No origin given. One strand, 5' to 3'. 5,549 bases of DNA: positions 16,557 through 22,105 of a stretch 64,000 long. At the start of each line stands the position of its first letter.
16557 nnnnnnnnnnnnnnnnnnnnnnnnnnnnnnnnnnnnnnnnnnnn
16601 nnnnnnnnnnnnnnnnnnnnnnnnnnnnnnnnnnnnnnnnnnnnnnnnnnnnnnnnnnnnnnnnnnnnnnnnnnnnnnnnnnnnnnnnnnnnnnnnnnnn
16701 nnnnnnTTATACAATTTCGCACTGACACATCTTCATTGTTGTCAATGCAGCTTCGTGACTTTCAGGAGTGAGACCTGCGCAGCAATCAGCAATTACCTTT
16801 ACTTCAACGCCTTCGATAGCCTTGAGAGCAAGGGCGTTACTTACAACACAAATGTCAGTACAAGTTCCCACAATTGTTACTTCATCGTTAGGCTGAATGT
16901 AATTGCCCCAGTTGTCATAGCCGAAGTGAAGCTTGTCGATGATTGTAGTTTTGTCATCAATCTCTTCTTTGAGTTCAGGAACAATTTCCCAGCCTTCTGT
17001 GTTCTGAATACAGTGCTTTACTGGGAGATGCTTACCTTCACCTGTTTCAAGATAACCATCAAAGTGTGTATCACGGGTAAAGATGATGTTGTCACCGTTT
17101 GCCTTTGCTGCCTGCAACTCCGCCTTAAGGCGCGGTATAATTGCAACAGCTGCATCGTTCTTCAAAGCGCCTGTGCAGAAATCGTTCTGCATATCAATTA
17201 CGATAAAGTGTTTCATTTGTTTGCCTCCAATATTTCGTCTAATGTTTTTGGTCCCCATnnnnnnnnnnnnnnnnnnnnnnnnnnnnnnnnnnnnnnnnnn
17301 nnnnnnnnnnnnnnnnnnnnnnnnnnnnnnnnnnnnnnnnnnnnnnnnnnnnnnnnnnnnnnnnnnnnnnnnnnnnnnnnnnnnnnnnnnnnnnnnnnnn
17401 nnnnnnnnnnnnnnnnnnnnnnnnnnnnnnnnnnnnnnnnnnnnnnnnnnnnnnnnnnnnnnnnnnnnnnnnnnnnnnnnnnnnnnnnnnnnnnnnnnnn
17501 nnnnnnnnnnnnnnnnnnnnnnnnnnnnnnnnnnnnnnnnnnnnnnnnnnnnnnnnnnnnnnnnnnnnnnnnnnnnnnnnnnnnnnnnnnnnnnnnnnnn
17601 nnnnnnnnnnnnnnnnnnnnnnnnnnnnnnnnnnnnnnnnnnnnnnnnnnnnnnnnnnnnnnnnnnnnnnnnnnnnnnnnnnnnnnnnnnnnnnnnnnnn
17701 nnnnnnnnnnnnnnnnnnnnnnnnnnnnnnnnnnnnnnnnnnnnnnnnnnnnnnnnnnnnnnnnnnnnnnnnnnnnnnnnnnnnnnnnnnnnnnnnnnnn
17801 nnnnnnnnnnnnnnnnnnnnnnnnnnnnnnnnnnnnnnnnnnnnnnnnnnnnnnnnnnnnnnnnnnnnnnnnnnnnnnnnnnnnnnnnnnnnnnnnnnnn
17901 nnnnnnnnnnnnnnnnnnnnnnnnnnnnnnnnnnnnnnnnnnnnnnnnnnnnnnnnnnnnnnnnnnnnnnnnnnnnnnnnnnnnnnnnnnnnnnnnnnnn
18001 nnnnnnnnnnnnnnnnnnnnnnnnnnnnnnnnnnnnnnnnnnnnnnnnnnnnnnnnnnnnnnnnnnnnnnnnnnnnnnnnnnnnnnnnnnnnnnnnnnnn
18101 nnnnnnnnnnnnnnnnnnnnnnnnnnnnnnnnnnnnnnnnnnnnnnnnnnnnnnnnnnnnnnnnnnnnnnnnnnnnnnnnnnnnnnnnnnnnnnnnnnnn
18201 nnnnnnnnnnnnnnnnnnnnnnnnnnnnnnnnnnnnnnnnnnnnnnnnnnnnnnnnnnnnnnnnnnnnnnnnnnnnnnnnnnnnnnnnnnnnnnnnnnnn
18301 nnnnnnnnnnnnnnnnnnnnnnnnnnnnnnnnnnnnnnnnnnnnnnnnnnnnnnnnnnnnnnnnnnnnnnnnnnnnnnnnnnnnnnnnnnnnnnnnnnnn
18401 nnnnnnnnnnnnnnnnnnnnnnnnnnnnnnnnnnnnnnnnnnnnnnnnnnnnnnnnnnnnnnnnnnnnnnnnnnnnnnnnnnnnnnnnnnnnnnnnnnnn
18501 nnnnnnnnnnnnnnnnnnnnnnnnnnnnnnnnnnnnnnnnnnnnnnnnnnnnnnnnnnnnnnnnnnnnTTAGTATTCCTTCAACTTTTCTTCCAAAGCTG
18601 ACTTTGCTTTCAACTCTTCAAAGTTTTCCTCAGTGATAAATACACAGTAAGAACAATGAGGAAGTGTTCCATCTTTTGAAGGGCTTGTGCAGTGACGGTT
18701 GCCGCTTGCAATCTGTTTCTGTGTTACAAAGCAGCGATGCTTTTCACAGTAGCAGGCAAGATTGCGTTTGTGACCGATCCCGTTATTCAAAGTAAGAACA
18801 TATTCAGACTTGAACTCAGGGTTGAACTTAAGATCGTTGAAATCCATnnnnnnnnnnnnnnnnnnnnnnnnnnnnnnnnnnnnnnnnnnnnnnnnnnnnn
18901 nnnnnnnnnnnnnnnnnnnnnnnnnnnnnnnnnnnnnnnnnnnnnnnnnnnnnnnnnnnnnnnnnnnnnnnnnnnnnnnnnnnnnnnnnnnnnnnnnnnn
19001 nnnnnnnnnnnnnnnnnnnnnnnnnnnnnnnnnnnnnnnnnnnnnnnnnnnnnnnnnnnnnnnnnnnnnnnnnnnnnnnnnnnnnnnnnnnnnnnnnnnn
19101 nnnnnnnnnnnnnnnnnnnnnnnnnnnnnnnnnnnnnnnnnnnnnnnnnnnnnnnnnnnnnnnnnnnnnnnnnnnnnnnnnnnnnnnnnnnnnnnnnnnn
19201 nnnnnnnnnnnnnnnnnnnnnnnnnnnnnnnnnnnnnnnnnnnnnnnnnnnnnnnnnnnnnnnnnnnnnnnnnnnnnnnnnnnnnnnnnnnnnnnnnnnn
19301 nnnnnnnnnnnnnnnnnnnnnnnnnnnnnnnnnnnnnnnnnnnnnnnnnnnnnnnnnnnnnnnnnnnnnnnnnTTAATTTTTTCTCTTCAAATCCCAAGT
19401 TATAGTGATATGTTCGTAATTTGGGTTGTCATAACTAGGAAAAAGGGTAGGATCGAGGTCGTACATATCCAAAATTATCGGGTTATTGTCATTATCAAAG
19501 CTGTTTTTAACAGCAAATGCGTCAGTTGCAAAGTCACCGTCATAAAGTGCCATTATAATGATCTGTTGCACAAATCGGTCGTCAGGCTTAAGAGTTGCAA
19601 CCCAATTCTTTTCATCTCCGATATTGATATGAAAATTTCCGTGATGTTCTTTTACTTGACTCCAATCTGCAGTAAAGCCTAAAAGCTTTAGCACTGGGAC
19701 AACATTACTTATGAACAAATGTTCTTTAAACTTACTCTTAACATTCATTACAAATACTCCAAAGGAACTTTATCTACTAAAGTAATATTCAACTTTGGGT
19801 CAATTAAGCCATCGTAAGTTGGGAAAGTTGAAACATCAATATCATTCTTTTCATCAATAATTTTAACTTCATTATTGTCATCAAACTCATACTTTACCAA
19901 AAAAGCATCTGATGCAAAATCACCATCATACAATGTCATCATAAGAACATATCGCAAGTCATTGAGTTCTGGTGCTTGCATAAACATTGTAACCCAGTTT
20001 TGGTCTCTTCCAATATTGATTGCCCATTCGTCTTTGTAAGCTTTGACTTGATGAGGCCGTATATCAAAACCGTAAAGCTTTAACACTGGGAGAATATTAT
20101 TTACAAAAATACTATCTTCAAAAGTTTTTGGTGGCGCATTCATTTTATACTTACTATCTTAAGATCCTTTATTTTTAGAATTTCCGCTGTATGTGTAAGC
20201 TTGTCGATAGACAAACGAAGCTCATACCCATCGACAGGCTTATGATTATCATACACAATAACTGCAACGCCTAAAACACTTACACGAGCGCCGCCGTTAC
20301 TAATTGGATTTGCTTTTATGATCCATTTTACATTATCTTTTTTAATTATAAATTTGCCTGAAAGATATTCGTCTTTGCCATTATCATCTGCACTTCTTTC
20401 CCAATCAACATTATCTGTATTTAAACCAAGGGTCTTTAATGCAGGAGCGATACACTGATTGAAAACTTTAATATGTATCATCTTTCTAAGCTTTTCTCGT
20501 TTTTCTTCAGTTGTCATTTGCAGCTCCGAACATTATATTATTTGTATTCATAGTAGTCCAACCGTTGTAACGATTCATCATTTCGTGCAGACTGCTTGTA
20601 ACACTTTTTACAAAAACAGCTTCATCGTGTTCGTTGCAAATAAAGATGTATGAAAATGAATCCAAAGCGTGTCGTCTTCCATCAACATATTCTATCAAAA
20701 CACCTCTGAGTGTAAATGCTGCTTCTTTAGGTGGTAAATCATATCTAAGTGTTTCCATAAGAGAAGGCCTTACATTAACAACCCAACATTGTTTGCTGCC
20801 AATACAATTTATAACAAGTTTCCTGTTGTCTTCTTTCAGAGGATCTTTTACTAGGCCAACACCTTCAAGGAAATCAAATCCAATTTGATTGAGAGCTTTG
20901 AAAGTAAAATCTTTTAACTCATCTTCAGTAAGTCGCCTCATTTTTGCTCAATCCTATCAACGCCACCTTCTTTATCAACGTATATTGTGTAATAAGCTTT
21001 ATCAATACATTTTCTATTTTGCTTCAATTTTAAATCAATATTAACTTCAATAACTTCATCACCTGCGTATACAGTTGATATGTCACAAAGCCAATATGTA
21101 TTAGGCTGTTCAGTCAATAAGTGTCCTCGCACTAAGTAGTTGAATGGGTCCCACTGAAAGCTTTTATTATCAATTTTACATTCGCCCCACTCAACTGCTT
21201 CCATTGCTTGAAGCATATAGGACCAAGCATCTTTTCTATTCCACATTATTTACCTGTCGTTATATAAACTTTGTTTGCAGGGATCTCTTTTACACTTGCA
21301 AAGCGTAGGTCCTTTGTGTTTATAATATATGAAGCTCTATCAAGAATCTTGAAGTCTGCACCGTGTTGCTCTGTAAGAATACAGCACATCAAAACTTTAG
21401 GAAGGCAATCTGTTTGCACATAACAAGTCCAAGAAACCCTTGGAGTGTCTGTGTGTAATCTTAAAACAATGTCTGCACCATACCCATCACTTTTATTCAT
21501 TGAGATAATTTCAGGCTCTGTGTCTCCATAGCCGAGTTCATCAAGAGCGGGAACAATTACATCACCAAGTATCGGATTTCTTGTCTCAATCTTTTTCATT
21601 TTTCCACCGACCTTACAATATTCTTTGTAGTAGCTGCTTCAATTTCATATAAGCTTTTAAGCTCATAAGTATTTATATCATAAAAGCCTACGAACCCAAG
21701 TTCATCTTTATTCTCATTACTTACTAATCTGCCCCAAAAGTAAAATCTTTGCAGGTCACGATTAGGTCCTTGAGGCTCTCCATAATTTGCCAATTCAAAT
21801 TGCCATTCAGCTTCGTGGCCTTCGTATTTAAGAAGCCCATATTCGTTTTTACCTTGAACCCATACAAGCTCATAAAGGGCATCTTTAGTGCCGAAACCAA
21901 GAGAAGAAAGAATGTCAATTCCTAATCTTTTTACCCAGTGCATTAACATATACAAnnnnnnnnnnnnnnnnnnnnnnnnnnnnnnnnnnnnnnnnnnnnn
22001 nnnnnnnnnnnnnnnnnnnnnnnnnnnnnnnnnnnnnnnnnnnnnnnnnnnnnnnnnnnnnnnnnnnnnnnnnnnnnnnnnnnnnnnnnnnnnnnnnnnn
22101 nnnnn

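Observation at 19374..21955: Tandem array of seven small ORFs that are diverged paralogues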

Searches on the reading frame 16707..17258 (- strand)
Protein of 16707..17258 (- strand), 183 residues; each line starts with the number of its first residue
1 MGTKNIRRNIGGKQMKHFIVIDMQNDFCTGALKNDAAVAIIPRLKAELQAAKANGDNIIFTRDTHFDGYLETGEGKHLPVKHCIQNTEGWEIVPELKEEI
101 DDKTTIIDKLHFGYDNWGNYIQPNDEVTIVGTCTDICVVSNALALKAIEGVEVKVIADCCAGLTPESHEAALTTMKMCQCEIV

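Call 90: search_protein_families(library=pfam, proteins=[window:16707-17258:-], max_evalue=0.001)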
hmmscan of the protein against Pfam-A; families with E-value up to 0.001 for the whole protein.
window:16707-17258:- (183 aa): 1 family
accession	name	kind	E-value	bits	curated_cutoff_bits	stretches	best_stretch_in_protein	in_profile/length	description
PF00857.26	Isochorismatase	-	6.6e-28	98.4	27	1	18-179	3-167/175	Isochorismatase domain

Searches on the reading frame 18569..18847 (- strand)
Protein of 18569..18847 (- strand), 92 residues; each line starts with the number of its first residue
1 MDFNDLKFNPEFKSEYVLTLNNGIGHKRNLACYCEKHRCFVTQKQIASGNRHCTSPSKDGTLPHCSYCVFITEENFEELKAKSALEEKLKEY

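Call 78: search_protein_families(library=pfam, proteins=[window:18569-18847:-], max_evalue=1)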
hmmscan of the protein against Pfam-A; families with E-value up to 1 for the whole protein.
window:18569-18847:- (92 aa): 2 families
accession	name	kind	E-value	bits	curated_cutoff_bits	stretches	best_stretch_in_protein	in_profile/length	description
PF02558.23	ApbA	-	0.063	13.3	22.2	1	16-41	95-120/150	Ketopantoate reductase PanE/ApbA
PF20023.5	WSLR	-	0.16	12.7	27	1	71-84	19-32/39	Wolframin Sel1-like repeat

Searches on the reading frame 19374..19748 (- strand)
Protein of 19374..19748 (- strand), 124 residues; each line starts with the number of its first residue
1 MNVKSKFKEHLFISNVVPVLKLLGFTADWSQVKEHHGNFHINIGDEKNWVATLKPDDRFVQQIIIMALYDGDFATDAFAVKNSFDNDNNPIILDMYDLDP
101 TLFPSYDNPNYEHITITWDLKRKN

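Call 6: search_protein_families(library=pfam, proteins=[window:19374-19748:-], max_evalue=1)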
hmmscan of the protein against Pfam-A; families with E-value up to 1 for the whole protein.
window:19374-19748:- (124 aa): 0 families

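Call 7: search_protein_families(library=phrogs, proteins=[window:19374-19748:-], max_evalue=1)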
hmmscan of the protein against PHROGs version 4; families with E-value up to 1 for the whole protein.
window:19374-19748:- (124 aa): 0 families

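Call 52: search_protein_families(library=padloc, proteins=[window:19374-19748:-], max_evalue=1)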
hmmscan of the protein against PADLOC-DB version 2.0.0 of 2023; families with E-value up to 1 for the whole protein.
window:19374-19748:- (124 aa): 0 families

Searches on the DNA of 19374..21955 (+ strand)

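Call 3: search_dna_similar(query=window:19374-21955:+, collection=phages, mode=near, max_rows=25)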
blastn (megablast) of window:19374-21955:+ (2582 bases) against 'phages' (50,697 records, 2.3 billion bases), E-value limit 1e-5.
No match.
